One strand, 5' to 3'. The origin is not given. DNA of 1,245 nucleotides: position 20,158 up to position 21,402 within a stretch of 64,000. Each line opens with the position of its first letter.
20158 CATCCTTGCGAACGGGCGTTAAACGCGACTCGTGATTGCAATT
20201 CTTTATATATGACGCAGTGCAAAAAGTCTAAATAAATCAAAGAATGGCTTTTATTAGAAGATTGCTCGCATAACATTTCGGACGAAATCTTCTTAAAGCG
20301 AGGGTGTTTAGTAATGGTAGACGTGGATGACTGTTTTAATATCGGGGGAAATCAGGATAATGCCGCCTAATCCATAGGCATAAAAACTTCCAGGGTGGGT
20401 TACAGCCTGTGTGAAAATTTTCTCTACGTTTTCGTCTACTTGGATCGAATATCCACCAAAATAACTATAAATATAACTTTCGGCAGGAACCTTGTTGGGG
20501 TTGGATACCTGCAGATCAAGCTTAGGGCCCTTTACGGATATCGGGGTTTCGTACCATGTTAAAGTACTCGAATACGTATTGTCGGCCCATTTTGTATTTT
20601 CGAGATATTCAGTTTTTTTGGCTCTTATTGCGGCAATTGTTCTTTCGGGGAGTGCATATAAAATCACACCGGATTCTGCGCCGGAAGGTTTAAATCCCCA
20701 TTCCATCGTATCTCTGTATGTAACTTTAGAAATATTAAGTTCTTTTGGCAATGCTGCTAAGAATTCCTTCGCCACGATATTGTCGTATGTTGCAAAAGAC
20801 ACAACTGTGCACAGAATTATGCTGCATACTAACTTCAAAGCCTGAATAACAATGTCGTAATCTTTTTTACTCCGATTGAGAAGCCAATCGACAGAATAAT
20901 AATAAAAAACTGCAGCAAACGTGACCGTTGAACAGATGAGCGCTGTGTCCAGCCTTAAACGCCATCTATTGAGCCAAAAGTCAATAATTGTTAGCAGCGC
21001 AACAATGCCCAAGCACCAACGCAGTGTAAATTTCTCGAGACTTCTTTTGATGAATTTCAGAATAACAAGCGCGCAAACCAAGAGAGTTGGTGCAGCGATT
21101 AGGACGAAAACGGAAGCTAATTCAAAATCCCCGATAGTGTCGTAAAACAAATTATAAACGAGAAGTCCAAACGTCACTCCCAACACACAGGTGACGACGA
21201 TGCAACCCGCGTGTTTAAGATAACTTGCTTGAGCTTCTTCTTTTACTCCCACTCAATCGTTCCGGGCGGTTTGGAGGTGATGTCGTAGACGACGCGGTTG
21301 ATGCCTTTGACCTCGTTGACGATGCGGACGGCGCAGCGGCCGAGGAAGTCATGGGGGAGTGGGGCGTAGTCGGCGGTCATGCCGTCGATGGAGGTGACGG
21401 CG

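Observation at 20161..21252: AT-rich foreign gene inserted between guaB and guaA, with its start embedded in the guaA stop region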

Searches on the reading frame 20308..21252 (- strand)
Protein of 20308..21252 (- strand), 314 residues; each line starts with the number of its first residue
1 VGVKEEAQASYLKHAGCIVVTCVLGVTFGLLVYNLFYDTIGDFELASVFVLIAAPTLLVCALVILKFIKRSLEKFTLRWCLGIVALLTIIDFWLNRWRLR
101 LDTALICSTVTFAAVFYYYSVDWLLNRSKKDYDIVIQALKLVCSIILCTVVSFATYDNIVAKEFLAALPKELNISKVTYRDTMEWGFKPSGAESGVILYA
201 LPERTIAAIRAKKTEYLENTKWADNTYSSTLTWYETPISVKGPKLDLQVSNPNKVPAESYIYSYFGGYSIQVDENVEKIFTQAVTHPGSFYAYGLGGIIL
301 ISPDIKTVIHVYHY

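Call 5: search_protein_families(library=pfam, proteins=[window:20308-21252:-], max_evalue=0.1)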
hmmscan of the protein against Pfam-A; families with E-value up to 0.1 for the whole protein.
window:20308-21252:- (314 aa): 0 families

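Call 6: search_protein_families(library=ncbifam, proteins=[window:20308-21252:-], max_evalue=0.1)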
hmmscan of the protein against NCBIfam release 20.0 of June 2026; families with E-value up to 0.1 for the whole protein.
window:20308-21252:- (314 aa): 1 family
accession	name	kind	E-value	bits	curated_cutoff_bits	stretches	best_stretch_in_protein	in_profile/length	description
NF041735.1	hist_kin_RppB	equivalog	0.095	11.5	400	0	141-217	15-89/438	two-component system sensor histidine kinase RppB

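Call 7: find_homologous_proteins(query=window:20308-21252:-, max_evalue=0.01)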
Query window:20308-21252:- (314 aa): 1 proteins with E <= 0.01 among 2407 candidates.
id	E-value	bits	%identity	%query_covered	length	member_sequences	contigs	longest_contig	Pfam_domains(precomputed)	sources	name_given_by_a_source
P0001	1.7e-206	703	100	100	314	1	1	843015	-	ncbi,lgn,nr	ncbi:MAG: hypothetical protein PW788_12140 [Micavibrio sp.]|nr:hypothetical protein [Micavibrio sp.]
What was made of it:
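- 20308..21252 (-): orfX, 314 aa, GTG start overlapping guaA by 10 nt; GC 0.413, GC3 0.410. It is identical to the deposited protein PW788_12140 of a Micavibrio sp. MAG, also 314 aa (call 7).
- The deposited annotation uses the same start (call 7).
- Tried and rejected: The word-indexed protein search found only the protein itself (call 7).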

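Call 8: search_protein_families(library=padloc, proteins=[window:20308-21252:-], max_evalue=0.1)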
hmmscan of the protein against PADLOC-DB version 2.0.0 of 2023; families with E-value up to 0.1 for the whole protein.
window:20308-21252:- (314 aa): 0 families

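Call 9: search_protein_families(library=phrogs, proteins=[window:20308-21252:-], max_evalue=0.1)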
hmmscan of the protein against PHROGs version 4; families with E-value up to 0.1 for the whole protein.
window:20308-21252:- (314 aa): 1 family
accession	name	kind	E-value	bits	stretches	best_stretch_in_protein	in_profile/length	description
phrog_29050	-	unknown function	0.075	14.1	0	106-129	11-35/64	-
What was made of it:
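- There is no curated family hit (calls 5, 6, 8, 9).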

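Call 18: search_protein_representatives(protein=window:20308-21252:-)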
Query: 314 residues. Proteins with E-value up to 0.001 (for the whole library): 197; up to 1e-10: 45; up to 1e-30: 1. The best 150 are listed.
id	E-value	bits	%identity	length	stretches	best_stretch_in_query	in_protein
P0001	5.4e-207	703.0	100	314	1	1-314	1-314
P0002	2.7e-21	93.0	37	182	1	137-313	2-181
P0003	9.1e-18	81.4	34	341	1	140-313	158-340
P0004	9.9e-17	78.0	33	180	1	150-312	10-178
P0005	1.3e-16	77.7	30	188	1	155-312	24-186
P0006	8.4e-16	75.0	35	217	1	146-312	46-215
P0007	1.4e-15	74.2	32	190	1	139-313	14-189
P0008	2.5e-15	73.4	32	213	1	143-312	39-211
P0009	8.2e-15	71.7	29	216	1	140-313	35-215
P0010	2.2e-14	70.3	34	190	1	163-312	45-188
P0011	3.0e-14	69.9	32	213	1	139-312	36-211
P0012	7.1e-14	68.7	30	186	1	158-312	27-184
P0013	1.0e-13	68.1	30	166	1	156-312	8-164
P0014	1.3e-13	67.8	29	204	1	141-312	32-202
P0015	2.5e-13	66.9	33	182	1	164-310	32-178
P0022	2.2e-12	63.7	32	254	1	105-312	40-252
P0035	3.0e-11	60.0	29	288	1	146-312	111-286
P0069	5.4e-09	52.6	28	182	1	141-312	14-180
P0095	6.0e-08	49.2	32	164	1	141-279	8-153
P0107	1.5e-07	47.8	25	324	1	8-312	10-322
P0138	4.6e-06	43.0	34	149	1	173-312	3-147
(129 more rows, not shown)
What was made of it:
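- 20311..20760 (-): C-terminal alpha/beta domain (about residues 165-314) of an unnamed family, predicted to be periplasmic. phmmer: 197 representatives with E<=1e-3, 45 with E<=1e-10 (call 18).
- On Unnamed family with one or more TM helices plus a domain carrying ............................: phmmer E = 2.7e-21 to P0002, and 45 hits at E<=1e-10 covering residues 140-313 (call 18).
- phmmer E = 2.7e-21 to P0002 (call 18).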

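Call 19: predict_structure(protein=window:20308-21252:-)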
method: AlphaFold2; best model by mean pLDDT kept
length: 314 residues; sequences in the alignment: 1
mean_pLDDT: 41.9   pTM: 0.27
mean pLDDT of the five models: 41.9, 40.7, 36.9, 35.8, 34.1
residues with pLDDT >= 90: 0; 70-90: 0; 50-70: 83; < 50: 231
segments of 3 or more residues with pLDDT < 50: 1-4, 68-75, 91-105, 120-125, 129-314
pLDDT, mean of each block of 10 residues (from residue 1): 48 54 62 55 56 60 52 46 50 46 49 52 48 47 45 39 37 27 26 31 29 27 26 26 30 34 33 40 44 44 40 34
secondary structure, 60 per line:
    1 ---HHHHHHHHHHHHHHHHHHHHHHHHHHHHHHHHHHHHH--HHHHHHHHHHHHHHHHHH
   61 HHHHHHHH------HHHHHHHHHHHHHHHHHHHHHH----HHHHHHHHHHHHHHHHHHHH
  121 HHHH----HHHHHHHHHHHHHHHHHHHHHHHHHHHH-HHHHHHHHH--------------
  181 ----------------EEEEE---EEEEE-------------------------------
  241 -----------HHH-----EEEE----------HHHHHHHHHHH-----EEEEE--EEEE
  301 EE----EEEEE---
elements in order: H4-40 H43-68 H75-96 H101-124 H129-156 H158-166 E197-201 E205-209 E260-263 H274-284 E290-294 E297-302 E307-311
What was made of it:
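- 20791..21210 (-): Membrane region, residues 15-154: five helices, predicted N-terminus inside and C-terminus outside. Helices in the low-confidence AlphaFold2 (AF2) model (call 19).
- The single-sequence AF2 model is poor, pLDDT 41.9 (call 19).
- Tried and rejected: Single-sequence AF2 was useless, pLDDT 41.9 (call 19).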

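Call 27: find_encoding_contigs(protein=P0069, flank=5000, max_places=4)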
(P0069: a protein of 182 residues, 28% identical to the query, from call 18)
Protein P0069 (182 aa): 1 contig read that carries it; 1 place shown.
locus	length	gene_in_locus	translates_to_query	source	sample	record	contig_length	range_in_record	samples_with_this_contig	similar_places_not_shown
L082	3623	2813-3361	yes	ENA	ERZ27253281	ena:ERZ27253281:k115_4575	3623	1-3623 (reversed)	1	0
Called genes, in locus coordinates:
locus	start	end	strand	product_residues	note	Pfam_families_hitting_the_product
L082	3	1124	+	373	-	?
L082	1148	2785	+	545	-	PF00732:GMC_oxred_N, PF00890:FAD_binding_2 (faint), PF05199:GMC_oxred_C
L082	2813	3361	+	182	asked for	-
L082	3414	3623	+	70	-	?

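Call 44: list_cluster_members(proteins=[P0002, P0003, P0004, P0005, P0006, P0007, P0008, P0009, P0022, P0107])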
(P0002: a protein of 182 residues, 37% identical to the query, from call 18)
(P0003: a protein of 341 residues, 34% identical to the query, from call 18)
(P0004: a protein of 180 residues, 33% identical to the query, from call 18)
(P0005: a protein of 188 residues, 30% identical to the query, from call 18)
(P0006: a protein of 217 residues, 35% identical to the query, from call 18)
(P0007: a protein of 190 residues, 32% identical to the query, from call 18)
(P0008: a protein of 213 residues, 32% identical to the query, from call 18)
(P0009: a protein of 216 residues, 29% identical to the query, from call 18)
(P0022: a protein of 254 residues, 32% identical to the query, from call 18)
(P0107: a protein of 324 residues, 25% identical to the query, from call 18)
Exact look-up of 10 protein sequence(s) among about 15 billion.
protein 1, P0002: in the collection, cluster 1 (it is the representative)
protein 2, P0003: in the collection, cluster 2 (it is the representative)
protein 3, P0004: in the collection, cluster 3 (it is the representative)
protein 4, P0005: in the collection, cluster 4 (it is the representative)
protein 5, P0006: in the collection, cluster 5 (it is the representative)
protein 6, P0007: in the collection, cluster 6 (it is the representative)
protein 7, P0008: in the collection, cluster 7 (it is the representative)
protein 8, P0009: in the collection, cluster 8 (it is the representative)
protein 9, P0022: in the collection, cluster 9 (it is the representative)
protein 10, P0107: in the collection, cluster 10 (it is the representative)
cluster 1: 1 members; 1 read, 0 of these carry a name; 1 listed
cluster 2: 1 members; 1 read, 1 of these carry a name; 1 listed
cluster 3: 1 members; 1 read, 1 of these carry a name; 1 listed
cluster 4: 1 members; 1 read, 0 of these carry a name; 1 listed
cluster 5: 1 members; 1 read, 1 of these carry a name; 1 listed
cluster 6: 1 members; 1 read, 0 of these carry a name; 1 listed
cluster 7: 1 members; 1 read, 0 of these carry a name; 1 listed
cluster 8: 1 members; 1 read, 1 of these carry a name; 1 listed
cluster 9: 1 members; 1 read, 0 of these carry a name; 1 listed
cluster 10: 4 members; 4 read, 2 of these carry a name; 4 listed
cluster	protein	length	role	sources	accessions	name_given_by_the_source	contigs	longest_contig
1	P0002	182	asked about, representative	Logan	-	-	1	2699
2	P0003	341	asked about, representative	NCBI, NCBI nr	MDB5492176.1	MAG: hypothetical protein JWO78_2025 [Micavibrio sp.] | hypothetical protein [Micavibrio sp.]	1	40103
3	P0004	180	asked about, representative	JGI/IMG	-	hypothetical protein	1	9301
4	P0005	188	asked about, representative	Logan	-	-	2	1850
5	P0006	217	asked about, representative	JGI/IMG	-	hypothetical protein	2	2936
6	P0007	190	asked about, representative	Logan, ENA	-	-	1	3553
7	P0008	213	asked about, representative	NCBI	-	-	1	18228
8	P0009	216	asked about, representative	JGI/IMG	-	hypothetical protein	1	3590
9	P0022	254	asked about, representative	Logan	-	-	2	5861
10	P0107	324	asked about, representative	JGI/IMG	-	-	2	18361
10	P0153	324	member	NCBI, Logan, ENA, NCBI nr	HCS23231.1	MAG TPA: hypothetical protein DIW20_05705 [Rhodospirillaceae bacterium] | hypothetical protein [Rhodospirillaceae bacterium]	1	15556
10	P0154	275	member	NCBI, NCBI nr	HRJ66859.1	MAG TPA: hypothetical protein PLW48_06945 [Alphaproteobacteria bacterium] | hypothetical protein [Alphaproteobacteria bacterium]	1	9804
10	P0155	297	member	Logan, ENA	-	-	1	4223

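Call 45: find_encoding_contigs(protein=P0003, flank=8000, max_places=3)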
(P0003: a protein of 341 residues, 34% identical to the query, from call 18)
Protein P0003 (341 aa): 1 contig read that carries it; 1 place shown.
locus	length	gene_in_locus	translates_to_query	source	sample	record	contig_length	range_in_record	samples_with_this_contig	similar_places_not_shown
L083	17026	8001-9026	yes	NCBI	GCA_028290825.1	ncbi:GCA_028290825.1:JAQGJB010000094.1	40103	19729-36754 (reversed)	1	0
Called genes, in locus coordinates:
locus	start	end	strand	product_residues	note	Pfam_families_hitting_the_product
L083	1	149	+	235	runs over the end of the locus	PF01728:FtsJ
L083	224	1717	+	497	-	PF00478:IMPDH, PF01070:FMN_dh (faint), PF03060:NMO (faint), PF00571:CBS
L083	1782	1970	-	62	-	-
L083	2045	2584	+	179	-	PF00583:Acetyltransf_1, PF13673:Acetyltransf_10 (weak), PF13508:Acetyltransf_7, PF08445:FR47 (weak)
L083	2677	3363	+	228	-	-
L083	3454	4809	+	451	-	PF22458:RsmF-B_ferredox (weak), PF01728:FtsJ (faint), PF01189:Methyltr_RsmB-F, PF13847:Methyltransf_31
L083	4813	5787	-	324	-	-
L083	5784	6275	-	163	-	PF00156:Pribosyltran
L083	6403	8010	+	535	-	PF00117:GATase, PF07722:Peptidase_C26, PF02540:NAD_synthase (weak), PF03054:tRNA_Me_trans (faint), PF00958:GMP_synt_C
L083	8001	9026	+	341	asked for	-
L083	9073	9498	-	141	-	PF06185:YecM (weak)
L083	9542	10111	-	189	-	-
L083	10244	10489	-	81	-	-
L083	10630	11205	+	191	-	PF06736:TMEM175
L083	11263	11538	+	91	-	-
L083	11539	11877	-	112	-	-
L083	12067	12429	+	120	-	-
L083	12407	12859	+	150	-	-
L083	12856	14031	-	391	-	PF00890:FAD_binding_2, PF01134:GIDA (faint), PF01266:DAO (faint), PF03486:HI0933_like, PF07992:Pyr_redox_2 (weak), PF13450:NAD_binding_8 (faint), PF13738:Pyr_redox_3 (faint), PF22780:HI0933_like_1st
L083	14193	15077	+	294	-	PF00765:Autoind_synth (faint), PF13444:Acetyltransf_5, PF21926:FeeM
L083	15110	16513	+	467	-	PF14821:Thr_synth_N, PF00291:PALP, PF24857:THR4_C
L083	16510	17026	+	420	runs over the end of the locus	PF00675:Peptidase_M16, PF05193:Peptidase_M16_C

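Call 46: find_encoding_contigs(protein=P0008, flank=6000, max_places=2)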
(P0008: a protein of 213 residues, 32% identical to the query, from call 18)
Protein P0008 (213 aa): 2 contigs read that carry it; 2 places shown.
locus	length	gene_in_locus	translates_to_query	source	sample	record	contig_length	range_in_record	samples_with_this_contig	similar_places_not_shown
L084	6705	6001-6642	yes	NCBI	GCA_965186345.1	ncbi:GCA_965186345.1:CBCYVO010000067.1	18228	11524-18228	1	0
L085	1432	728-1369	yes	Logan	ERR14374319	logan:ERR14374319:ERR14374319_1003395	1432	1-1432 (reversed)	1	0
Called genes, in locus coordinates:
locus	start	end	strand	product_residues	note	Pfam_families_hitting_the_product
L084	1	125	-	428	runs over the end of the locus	PF22020:RlmL_1st, PF02926:THUMP, PF01170:UPF0020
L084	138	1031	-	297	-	PF00483:NTP_transferase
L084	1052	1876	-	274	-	PF00459:Inositol_P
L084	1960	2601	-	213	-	PF00096:zf-C2H2 (faint), PF05605:zf-Di19 (faint), PF13894:zf-C2H2_4 (faint), PF13912:zf-C2H2_6 (weak)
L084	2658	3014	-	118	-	PF08378:NERD (weak), PF02021:UPF0102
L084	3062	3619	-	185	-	PF01025:GrpE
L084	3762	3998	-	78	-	PF01192:RNA_pol_Rpb6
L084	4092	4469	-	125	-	PF00453:Ribosomal_L20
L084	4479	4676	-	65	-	PF01632:Ribosomal_L35p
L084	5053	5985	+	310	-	-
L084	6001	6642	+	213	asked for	-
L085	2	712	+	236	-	?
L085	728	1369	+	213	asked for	-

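Call 47: find_encoding_contigs(protein=P0004, flank=6000, max_places=2)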
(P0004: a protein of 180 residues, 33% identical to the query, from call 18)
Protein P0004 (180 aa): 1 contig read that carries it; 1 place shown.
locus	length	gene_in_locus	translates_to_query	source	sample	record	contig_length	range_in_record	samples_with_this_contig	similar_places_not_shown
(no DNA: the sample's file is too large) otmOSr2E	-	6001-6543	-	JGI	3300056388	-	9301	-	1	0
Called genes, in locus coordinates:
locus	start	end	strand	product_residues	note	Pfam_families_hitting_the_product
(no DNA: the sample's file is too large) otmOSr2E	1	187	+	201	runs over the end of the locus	PF00677:Lum_binding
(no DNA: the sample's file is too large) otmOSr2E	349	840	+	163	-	PF00885:DMRL_synthase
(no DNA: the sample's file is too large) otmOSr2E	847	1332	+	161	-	PF01029:NusB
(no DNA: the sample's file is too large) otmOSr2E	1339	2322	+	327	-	PF00586:AIRS, PF02769:AIRS_C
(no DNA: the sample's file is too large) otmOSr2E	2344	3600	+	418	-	PF01070:FMN_dh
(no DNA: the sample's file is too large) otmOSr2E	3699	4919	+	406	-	PF07690:MFS_1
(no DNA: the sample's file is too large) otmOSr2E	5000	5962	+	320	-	PF03401:TctC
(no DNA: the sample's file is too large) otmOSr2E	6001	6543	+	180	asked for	-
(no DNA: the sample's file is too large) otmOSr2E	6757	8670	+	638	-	?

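Call 48: find_encoding_contigs(protein=P0035, flank=6000, max_places=2)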
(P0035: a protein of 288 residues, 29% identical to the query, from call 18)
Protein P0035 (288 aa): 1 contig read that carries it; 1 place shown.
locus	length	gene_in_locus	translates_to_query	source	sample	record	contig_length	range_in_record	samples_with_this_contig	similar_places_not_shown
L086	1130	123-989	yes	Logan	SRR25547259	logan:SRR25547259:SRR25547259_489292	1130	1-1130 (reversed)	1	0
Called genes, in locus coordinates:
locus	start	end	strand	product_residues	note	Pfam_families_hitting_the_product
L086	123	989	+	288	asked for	-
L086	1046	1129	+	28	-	?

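Call 80: find_encoding_contigs(protein=P0002, flank=3000, max_places=2)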
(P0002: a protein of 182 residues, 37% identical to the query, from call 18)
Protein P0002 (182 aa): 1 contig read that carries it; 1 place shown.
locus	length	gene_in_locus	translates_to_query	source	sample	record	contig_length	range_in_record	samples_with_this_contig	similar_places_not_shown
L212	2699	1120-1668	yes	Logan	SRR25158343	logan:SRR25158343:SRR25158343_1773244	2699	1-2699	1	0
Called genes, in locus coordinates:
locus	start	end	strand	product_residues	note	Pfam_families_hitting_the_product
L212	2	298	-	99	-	?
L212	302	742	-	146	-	PF21983:NikA-like (weak)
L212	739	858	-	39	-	-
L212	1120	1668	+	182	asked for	-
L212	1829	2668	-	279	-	PF00126:HTH_1, PF03466:LysR_substrate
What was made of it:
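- The nearest homologue, P0002, lies on a small contig beside a weak NikA-like hit (call 80).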

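Call 81: find_encoding_contigs(protein=P0138, flank=5000, max_places=2)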
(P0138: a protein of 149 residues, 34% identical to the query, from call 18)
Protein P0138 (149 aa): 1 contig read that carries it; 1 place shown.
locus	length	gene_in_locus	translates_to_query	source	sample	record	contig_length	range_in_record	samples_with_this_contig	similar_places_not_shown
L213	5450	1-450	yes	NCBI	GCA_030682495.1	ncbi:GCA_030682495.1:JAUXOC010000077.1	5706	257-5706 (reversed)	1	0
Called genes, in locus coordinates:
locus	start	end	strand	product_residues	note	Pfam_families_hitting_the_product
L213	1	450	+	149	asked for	?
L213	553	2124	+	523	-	PF00478:IMPDH, PF00571:CBS, PF01070:FMN_dh, PF00977:His_biosynth (faint), PF03060:NMO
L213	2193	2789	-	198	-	PF03724:META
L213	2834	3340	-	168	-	PF01641:SelR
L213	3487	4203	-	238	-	-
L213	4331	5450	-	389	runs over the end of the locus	-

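Call 82: find_encoding_contigs(protein=P0095, flank=5000, max_places=2)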
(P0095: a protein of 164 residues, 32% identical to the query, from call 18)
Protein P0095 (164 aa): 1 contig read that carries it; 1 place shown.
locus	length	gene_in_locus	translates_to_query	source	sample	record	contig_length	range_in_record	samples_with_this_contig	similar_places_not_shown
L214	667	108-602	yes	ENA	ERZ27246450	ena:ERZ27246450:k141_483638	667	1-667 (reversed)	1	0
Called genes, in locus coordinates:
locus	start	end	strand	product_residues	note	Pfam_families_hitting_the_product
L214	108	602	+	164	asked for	-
